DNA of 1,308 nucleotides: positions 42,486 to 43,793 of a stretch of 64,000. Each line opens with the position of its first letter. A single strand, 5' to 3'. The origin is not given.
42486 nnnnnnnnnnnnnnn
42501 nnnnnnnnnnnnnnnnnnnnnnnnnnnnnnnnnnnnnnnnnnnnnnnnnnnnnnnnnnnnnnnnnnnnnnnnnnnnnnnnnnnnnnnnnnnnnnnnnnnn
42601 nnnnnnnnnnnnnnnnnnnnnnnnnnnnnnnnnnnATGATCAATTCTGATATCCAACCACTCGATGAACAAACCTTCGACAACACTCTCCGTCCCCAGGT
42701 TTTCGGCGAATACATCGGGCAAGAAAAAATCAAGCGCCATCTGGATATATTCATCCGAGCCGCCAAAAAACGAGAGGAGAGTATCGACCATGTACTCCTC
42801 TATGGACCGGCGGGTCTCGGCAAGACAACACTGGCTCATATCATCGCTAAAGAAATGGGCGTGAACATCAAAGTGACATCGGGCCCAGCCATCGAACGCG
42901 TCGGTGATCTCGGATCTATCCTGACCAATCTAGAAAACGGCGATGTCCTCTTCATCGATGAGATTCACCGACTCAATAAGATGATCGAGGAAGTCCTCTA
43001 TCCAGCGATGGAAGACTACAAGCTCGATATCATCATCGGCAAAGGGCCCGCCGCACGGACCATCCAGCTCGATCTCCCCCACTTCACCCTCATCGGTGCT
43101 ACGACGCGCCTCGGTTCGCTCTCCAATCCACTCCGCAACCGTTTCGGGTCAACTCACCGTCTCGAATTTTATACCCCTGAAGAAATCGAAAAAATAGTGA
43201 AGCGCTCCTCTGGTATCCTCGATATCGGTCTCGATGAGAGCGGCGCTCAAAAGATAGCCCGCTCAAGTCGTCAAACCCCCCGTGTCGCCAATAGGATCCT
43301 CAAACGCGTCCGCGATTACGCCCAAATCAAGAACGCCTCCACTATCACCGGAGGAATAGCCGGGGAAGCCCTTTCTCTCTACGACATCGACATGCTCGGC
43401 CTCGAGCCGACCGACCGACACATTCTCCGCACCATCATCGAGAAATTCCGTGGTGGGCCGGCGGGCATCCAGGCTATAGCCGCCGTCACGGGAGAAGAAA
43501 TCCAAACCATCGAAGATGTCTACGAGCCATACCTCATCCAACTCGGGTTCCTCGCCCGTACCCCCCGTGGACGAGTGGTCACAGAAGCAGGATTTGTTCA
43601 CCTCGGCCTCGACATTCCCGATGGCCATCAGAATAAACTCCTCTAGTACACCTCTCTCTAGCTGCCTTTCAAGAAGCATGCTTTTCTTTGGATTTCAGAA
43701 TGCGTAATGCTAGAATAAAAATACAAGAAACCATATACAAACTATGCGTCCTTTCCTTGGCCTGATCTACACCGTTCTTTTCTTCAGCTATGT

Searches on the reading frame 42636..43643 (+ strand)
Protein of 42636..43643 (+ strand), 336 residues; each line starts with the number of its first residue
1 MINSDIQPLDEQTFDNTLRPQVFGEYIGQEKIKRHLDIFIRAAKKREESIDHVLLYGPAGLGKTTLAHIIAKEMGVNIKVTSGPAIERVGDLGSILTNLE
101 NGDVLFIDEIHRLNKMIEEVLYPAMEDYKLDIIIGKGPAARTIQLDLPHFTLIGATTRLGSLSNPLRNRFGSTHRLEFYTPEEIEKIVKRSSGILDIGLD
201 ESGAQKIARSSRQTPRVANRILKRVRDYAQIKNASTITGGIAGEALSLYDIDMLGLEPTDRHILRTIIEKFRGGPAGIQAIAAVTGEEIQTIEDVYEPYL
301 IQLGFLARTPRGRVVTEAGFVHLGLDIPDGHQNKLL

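Call 12: find_related_loci(query=window:42636-43643:+, collection=genome_contigs, flank=4000)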
Query window:42636-43643:+ (336 aa) in genome_contigs; peptide patterns used: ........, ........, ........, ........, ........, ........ (x = any residue, [..] = any of these).
600 stretches matched a pattern (row limit reached: there are more); 471 encode a relative of the query (tblastn E <= 1e-3); the best 80 are kept; 80 distinct loci.
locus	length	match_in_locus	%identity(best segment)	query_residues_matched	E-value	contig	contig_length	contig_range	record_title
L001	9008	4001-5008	84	1-336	0e+0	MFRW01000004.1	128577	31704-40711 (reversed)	MAG: Candidatus Moranbacteria bacterium RIFCSPHIGHO2_01_FULL_55_24 rifcsphigho2_01_scaffold_474, whole genome shotgun se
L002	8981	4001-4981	87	10-336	0e+0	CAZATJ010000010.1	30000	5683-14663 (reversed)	MAG TPA_asm: uncultured Bdellovibrionales bacterium isolate ERP113451_co3_238 genome assembly, contig: NODE_1040_length_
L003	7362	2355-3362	84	1-336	0e+0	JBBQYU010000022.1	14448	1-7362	MAG: Candidatus Moraniibacteriota bacterium isolate Co_metawrap_2179 Cmw_2179_k141_15889079_length_14448_cov_9.0000, who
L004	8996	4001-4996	85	3-336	0e+0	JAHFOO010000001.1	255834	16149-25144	MAG: Candidatus Moraniibacteriota bacterium isolate nzgw505 NODE_25_length_255835_cov_4.951066, whole genome shotgun seq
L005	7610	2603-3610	85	1-336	0e+0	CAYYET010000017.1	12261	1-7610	MAG TPA_asm: uncultured Bdellovibrionales bacterium isolate SRP135725_co1_601 genome assembly, contig: NODE_7154_length_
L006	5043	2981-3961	86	10-336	0e+0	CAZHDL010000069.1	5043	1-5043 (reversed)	MAG TPA_asm: uncultured Bdellovibrionales bacterium isolate SRP219642_co10_72 genome assembly, contig: NODE_18350_length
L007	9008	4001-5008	83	1-336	0e+0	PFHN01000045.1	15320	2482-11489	MAG: Candidatus Moranbacteria bacterium CG_4_8_14_3_um_filter_41_13 CG_4_8_14_3_um_filter_scaffold_1285_c, whole genome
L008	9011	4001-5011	84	1-336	0e+0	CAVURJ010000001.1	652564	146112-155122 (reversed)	MAG: Candidatus Moranbacteria bacterium isolate MFD09730.bin.1.17 genome assembly, contig: contig_20098, whole genome sh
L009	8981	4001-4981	85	10-336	0e+0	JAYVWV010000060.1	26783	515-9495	MAG: Candidatus Moraniibacteriota bacterium isolate GL82_UP_metabat_7 GL82_UP_metabat_7_59, whole genome shotgun sequenc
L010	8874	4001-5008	84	1-336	0e+0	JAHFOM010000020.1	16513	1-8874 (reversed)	MAG: Candidatus Moraniibacteriota bacterium isolate nzgw503 NODE_3343_length_16514_cov_3.752333, whole genome shotgun se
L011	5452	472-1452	80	10-336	4e-178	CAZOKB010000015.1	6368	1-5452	MAG TPA_asm: uncultured Bdellovibrionales bacterium isolate SRP278252_co2_108 genome assembly, contig: NODE_26238_length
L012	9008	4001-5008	84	1-336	0e+0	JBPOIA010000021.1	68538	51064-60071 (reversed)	MAG: Candidatus Moraniibacteriota bacterium isolate MAG_644 c_000000432239, whole genome shotgun sequence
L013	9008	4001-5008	82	1-336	3e-179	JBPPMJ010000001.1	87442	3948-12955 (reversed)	MAG: Minisyncoccota bacterium isolate BIOS2019_out_082 k131_1953680, whole genome shotgun sequence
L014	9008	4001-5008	76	1-336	7e-171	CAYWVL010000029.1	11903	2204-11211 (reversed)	MAG TPA_asm: uncultured Bdellovibrionales bacterium isolate SRP170004_co1_593 genome assembly, contig: NODE_8666_length_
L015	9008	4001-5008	76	1-336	2e-170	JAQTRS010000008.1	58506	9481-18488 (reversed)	MAG: Candidatus Moraniibacteriota bacterium isolate STB_169 NODE_1079_length_58506_cov_5.502629_Sandtown_B, whole genome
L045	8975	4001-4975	62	10-336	1e-138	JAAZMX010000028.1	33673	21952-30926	MAG: Candidatus Kuenenbacteria bacterium isolate AS27yjCOA_103 52955_AS27, whole genome shotgun sequence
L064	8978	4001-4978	58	10-336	1e-128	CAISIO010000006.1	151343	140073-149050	MAG: Candidatus Staskawiczbacteria bacterium isolate MJ-time_bin-6037 genome assembly, contig: bin-6037:06/45, whole gen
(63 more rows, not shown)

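Call 31: search_protein_families(library=pfam, proteins=[window:42636-43643:+])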
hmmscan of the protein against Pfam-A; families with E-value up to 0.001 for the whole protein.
window:42636-43643:+ (336 aa): 13 families
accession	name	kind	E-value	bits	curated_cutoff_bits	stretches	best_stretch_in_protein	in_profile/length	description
PF05496.18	RuvB_N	-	2.1e-79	265.3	27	1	18-176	1-159/159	Holliday junction DNA helicase RuvB P-loop domain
PF17864.7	AAA_lid_4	-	1.6e-26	92.2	27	1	179-252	1-74/74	RuvB AAA lid domain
PF05491.19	RuvB_C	-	6.5e-24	84.1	24.7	1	254-323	2-71/72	RuvB C-terminal winged helix domain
PF00004.35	AAA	-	3.8e-20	73.1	21.2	1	53-173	1-126/131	ATPase family associated with various cellular activities (AAA)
PF07728.20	AAA_5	-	6.2e-10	39.7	22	1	52-170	1-139/139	AAA domain (dynein-related subfamily)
PF06068.19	TIP49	-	6.7e-06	25.9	23.8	1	24-81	24-81/347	TIP49 P-loop domain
PF00931.28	NB-ARC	-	5.5e-05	23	23.5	0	46-73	14-41/248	NB-ARC domain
PF13191.12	AAA_16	-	8e-05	23.6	32.6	0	31-79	7-54/167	AAA ATPase domain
PF13173.12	AAA_14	-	0.00013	22.4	27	1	53-133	5-94/129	AAA domain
PF02367.23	TsaE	-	0.00013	22.3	26.6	1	45-82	16-53/128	Threonylcarbamoyl adenosine biosynthesis protein TsaE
PF01078.27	Mg_chelatase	-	0.00017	21.5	20.3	0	27-71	6-43/207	Magnesium chelatase, subunit ChlI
PF00910.28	RNA_helicase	-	0.00039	21.3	21.5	1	53-126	1-76/105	RNA helicase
PF00158.32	Sigma54_activat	-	0.00053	20.1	20.2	0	39-73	11-45/168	Sigma-54 interaction domain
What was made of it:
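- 42636..43646 (+): Neighbouring gene, divergent from the RNA: ruvB. Pfam RuvB_N, AAA_lid_4 and RuvB_C (call 31).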

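Call 52: find_homologous_proteins(query=L064:4001-4978:+, max_evalue=1e-60)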
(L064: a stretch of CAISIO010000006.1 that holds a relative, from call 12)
Query L064:4001-4978:+ (326 aa): 8000 proteins with E <= 1e-60 among 8000 candidates; the best 120 are listed.
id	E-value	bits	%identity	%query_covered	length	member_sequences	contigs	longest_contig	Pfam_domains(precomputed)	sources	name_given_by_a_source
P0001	4.8e-209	711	100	100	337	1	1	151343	PF06068.20,PF05491.20,PF17864.8,PF00004.36,PF05496.19,PF07728.21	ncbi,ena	-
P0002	1.0e-195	667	94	100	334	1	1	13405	PF05491.20,PF17864.8,PF00004.36,PF05496.19,PF07728.21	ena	-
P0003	6.6e-195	664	93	100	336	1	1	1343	PF06068.20,PF05491.20,PF17864.8,PF00004.36,PF05496.19,PF07728.21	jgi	jgi:Holliday junction DNA helicase RuvB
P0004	6.3e-192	654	91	100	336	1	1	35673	PF06068.20,PF05491.20,PF17864.8,PF00004.36,PF05496.19,PF07728.21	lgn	-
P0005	1.1e-191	654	91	100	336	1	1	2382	PF06068.20,PF05491.20,PF17864.8,PF00004.36,PF05496.19,PF07728.21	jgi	jgi:holliday junction DNA helicase RuvB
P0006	1.5e-191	653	90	100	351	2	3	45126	PF06068.20,PF05491.20,PF17864.8,PF00004.36,PF05496.19,PF07728.21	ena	-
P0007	2.8e-191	652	91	100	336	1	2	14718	PF06068.20,PF05491.20,PF17864.8,PF00004.36,PF05496.19,PF07728.21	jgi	jgi:holliday junction DNA helicase RuvB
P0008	2.9e-191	652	91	100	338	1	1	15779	PF06068.20,PF05491.20,PF17864.8,PF00004.36,PF05496.19,PF07728.21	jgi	jgi:holliday junction DNA helicase RuvB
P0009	3.5e-191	652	90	100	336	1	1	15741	PF06068.20,PF05491.20,PF17864.8,PF00004.36,PF05496.19,PF07728.21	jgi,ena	-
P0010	3.9e-191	652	90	100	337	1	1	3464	PF06068.20,PF05491.20,PF17864.8,PF00004.36,PF05496.19,PF07728.21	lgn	-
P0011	5.9e-191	651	91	100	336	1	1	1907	PF06068.20,PF05491.20,PF17864.8,PF00004.36,PF05496.19,PF07728.21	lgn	-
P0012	1.2e-190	650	90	100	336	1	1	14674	PF06068.20,PF05491.20,PF17864.8,PF00004.36,PF05496.19,PF07728.21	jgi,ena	-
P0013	3.3e-190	649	90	100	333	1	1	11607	PF06068.20,PF05491.20,PF17864.8,PF00004.36,PF05496.19,PF07728.21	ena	-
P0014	4.8e-190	648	89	100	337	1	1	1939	PF06068.20,PF05491.20,PF17864.8,PF00004.36,PF05496.19,PF07728.21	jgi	-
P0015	9.5e-190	647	89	100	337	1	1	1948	PF05491.20,PF17864.8,PF00004.36,PF05496.19,PF07728.21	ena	-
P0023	2.2e-188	643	88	100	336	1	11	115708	PF06068.20,PF05491.20,PF17864.8,PF00004.36,PF05496.19,PF07728.21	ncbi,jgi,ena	-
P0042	4.8e-185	632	89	100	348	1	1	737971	PF00158.33,PF06068.20,PF05491.20,PF17864.8,PF00004.36,PF05496.19,PF07728.21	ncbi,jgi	ncbi:MAG: Holliday junction branch migration DNA helicase RuvB [Candidatus Staskawiczbacteria bacter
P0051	6.0e-181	618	82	100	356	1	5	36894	PF05491.20,PF17864.8,PF00004.36,PF05496.19,PF07728.21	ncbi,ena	-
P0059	1.3e-178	611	83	100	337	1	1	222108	PF06068.20,PF05491.20,PF17864.8,PF00004.36,PF05496.19,PF07728.21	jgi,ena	-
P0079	8.4e-175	598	83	100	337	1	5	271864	PF06068.20,PF05491.20,PF17864.8,PF00004.36,PF05496.19,PF07728.21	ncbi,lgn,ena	ncbi:MAG: Holliday junction branch migration DNA helicase RuvB [Patescibacteria group bacterium]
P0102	1.3e-170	585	80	100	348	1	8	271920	PF05491.20,PF17864.8,PF00004.36,PF05496.19,PF07728.21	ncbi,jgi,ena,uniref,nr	ncbi:MAG: Holliday junction DNA helicase RuvB [Candidatus Staskawiczbacteria bacterium RIFCSPLOWO2_0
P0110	3.3e-170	583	80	100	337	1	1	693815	PF05491.20,PF17864.8,PF00004.36,PF05496.19,PF07728.21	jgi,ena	-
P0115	9.4e-170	582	81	99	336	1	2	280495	PF05491.20,PF17864.8,PF00004.36,PF05496.19,PF07728.21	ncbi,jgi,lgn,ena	-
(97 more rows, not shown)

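Call 53: find_encoding_contigs(protein=P0023, flank=1500, max_places=1)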
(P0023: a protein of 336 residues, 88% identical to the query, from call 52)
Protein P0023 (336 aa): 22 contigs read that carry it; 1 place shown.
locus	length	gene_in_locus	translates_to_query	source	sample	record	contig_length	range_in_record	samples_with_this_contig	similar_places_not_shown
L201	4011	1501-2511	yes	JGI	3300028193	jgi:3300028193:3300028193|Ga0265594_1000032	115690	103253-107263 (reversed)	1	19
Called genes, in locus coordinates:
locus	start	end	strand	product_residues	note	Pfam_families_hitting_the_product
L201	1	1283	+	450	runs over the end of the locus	PF00437:T2SSE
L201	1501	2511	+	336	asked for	PF05496:RuvB_N, PF06068:TIP49 (faint), PF00004:AAA, PF07728:AAA_5, PF17864:AAA_lid_4, PF05491:WHD_RuvB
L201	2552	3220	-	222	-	-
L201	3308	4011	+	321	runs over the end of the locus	PF12836:HHH_3, PF00633:HHH (faint), PF14520:HHH_5 (faint), PF00932:LTD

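Call 54: find_encoding_contigs(protein=P0042, flank=1500, max_places=1)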
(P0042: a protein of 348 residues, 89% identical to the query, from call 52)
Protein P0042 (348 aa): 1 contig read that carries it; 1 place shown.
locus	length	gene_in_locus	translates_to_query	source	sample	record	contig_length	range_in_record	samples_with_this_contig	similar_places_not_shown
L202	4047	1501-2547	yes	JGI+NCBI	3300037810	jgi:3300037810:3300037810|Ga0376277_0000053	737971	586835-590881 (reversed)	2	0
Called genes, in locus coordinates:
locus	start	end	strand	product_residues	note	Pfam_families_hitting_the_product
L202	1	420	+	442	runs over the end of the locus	PF00437:T2SSE, PF25199:nSTAND_NTPase5 (faint)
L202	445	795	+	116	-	-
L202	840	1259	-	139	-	-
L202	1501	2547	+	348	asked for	PF06068:TIP49 (faint), PF05496:RuvB_N, PF00158:Sigma54_activat (faint), PF00004:AAA, PF07728:AAA_5, PF17864:AAA_lid_4, PF05491:WHD_RuvB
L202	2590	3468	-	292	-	-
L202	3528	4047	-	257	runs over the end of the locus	PF01996:F420_ligase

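Call 55: find_encoding_contigs(protein=P0051, flank=1500, max_places=1)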
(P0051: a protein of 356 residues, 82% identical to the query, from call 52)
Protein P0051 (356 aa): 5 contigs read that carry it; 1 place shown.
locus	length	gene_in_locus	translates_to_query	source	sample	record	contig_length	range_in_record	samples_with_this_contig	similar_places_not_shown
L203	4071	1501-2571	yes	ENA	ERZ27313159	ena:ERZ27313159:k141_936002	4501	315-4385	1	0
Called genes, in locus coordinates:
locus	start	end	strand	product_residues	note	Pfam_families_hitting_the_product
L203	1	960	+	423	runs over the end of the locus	?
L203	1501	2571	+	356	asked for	PF05496:RuvB_N, PF00004:AAA, PF07728:AAA_5 (weak), PF17864:AAA_lid_4, PF05491:WHD_RuvB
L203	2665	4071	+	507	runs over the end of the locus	?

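Call 56: find_encoding_contigs(protein=P0059, flank=1500, max_places=1)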
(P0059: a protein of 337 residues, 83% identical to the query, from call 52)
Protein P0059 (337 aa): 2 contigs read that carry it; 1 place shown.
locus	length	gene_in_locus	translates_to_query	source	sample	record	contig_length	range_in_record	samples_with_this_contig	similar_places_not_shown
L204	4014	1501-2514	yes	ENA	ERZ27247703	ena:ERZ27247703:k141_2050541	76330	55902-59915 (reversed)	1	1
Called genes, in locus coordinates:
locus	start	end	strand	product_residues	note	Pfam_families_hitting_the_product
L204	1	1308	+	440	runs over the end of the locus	PF00437:T2SSE, PF25199:nSTAND_NTPase5 (faint)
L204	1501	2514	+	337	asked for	PF05496:RuvB_N, PF06068:TIP49 (faint), PF00004:AAA, PF07728:AAA_5, PF17864:AAA_lid_4, PF05491:WHD_RuvB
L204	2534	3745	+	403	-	PF00932:LTD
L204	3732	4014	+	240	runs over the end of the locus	PF20772:TACO1_YebC_N, PF01709:Transcrip_reg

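Call 57: find_encoding_contigs(protein=P0079, flank=1500, max_places=1)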
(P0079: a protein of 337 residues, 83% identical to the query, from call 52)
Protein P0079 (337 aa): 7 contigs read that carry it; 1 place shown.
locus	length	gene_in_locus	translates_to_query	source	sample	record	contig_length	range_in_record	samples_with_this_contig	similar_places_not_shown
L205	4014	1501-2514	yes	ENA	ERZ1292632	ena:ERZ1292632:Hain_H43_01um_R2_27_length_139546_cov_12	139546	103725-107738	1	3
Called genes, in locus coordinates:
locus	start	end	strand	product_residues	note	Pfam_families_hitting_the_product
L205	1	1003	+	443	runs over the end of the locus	PF00437:T2SSE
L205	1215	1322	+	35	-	-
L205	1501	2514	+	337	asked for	PF05496:RuvB_N, PF06068:TIP49 (faint), PF00004:AAA, PF07728:AAA_5 (weak), PF17864:AAA_lid_4, PF05491:WHD_RuvB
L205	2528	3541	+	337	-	PF06514:PsbU (weak), PF00633:HHH (faint), PF12836:HHH_3, PF14520:HHH_5 (faint), PF00932:LTD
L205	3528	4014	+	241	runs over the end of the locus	PF20772:TACO1_YebC_N, PF01709:Transcrip_reg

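Call 58: find_encoding_contigs(protein=P0102, flank=1500, max_places=1)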
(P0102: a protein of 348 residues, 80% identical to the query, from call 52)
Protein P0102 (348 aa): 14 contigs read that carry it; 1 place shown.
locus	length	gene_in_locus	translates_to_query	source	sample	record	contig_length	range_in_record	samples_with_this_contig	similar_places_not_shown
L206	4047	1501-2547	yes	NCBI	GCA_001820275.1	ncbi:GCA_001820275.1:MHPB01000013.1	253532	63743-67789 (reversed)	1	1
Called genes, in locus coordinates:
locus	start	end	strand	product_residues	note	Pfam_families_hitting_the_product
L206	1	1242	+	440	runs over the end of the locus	PF00437:T2SSE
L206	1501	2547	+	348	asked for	PF05496:RuvB_N, PF00004:AAA, PF07728:AAA_5 (weak), PF17864:AAA_lid_4, PF05491:WHD_RuvB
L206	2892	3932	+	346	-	PF06514:PsbU (weak), PF14520:HHH_5 (faint), PF00633:HHH (faint), PF12836:HHH_3, PF00932:LTD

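Call 59: find_encoding_contigs(protein=P0110, flank=1500, max_places=1)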
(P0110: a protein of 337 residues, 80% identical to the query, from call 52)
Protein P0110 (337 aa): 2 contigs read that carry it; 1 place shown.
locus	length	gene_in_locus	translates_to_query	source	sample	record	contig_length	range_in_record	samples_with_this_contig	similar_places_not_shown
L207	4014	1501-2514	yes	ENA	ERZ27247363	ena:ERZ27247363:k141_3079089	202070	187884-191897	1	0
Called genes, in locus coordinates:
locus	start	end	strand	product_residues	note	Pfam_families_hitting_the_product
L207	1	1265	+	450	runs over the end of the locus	PF00437:T2SSE, PF25199:nSTAND_NTPase5 (weak)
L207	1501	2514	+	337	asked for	PF05496:RuvB_N, PF00004:AAA, PF07728:AAA_5, PF17864:AAA_lid_4, PF05491:WHD_RuvB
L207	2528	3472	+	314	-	PF12836:HHH_3, PF14520:HHH_5 (faint), PF00633:HHH (faint), PF00932:LTD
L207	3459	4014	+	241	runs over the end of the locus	PF20772:TACO1_YebC_N, PF01709:Transcrip_reg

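Call 60: find_encoding_contigs(protein=P0115, flank=1500, max_places=1)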
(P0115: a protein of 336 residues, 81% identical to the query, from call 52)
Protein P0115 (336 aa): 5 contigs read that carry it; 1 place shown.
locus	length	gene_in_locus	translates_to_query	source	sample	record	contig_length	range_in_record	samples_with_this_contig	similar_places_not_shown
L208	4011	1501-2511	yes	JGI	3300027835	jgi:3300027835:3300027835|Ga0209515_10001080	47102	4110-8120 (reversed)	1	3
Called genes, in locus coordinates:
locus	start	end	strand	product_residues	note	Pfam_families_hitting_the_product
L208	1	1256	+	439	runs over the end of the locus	PF00437:T2SSE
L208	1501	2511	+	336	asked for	PF05496:RuvB_N, PF00004:AAA, PF07728:AAA_5, PF17864:AAA_lid_4, PF05491:WHD_RuvB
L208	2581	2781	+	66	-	-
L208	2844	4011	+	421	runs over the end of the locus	PF00932:LTD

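Call 75: search_protein_families(library=pfam, proteins=[L045:2469-3866:+, L045:35-1804:+, L045:1933-2154:-])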
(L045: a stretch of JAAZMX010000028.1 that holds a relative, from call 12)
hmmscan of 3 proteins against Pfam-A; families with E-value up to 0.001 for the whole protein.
L045:2469-3866:+ (466 aa): 2 families
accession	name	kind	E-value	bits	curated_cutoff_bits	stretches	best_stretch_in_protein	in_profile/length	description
PF02127.20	Peptidase_M18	-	7.5e-81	272.6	24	1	41-463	1-431/432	Aminopeptidase I zinc metalloprotease (M18)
PF05343.19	Peptidase_M42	-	1.4e-05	24.7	23.2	0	338-456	184-289/292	M42 glutamyl aminopeptidase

L045:35-1804:+ (590 aa): 2 families
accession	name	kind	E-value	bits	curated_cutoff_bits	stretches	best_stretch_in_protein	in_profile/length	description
PF04294.18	VanW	-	3.3e-41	140.2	27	1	361-490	2-130/130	VanW like protein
PF12229.13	PG_binding_4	-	2.6e-21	76.4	22.1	2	79-185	11-116/117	Putative peptidoglycan binding domain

L045:1933-2154:- (73 aa): 1 family
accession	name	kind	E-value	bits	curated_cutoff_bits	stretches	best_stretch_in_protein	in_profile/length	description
PF18893.5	DUF5652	-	1.9e-23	82.4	23.4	1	9-66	12-69/71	Family of unknown function (DUF5652)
